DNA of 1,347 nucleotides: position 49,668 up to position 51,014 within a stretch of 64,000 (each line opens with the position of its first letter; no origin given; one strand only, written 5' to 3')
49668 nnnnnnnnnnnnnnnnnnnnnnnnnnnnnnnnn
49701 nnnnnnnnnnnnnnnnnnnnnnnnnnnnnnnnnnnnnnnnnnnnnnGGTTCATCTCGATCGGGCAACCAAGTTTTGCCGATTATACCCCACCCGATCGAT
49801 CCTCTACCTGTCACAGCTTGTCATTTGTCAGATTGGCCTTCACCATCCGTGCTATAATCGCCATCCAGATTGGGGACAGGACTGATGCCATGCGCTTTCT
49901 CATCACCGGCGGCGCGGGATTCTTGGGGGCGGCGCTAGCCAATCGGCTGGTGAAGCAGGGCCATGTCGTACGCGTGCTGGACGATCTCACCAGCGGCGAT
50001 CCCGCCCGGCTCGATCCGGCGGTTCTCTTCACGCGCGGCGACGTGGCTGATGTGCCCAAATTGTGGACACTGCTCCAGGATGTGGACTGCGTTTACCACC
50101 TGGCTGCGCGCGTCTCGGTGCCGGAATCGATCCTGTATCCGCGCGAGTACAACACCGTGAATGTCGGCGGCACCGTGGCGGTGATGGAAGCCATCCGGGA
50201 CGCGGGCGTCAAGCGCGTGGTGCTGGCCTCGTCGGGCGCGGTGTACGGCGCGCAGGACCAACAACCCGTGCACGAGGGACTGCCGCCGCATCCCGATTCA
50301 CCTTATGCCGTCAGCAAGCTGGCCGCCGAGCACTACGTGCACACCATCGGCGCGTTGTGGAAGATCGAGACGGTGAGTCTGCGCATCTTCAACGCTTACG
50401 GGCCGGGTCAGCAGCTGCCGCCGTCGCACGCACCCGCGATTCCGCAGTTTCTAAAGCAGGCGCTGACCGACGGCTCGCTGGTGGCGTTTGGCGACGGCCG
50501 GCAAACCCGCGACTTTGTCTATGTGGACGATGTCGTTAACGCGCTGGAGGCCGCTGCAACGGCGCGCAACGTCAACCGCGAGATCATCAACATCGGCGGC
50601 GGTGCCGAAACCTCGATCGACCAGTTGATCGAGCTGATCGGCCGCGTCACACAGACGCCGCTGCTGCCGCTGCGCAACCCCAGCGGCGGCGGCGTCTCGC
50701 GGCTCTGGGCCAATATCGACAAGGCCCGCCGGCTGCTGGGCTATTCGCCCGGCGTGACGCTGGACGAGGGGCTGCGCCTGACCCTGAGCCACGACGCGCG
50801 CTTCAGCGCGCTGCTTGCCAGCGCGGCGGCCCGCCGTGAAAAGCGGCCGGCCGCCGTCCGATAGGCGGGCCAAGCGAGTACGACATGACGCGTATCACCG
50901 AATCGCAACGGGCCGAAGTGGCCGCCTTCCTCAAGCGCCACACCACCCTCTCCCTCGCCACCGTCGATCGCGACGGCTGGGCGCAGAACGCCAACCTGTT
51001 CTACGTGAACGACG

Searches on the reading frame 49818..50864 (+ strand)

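Call 50: search_protein_families(library=pfam, proteins=[window:49818-50864:+], max_evalue=0.001)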
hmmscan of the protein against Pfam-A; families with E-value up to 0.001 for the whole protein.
window:49818-50864:+ (348 aa): 8 families
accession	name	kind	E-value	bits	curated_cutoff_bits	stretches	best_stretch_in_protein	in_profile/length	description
PF01370.27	Epimerase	-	3.3e-61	207.2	20.9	1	28-260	2-240/240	NAD dependent epimerase/dehydratase family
PF16363.11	GDP_Man_Dehyd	-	2.4e-51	175.6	27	1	28-320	1-330/332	GDP-mannose 4,6 dehydratase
PF01073.25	3Beta_HSD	-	1.6e-27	96.7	22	1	28-248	1-230/280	3-beta hydroxysteroid dehydrogenase/isomerase family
PF04321.23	RmlD_sub_bind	-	9e-12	45.1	27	1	25-178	1-140/287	RmlD substrate binding domain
PF13460.12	NAD_binding_10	-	3.2e-11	43.9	27.2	1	31-181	1-138/184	NAD(P)H-binding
PF02719.21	Polysacc_synt_2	-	1.5e-10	41.1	20.2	1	28-140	2-129/293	Polysaccharide biosynthesis protein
PF07993.18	NAD_binding_4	-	2.9e-10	40.2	20.1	1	84-242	84-257/258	Male sterility protein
PF05368.20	NmrA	-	3.2e-05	24.1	27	1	27-142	5-110/298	NmrA-like family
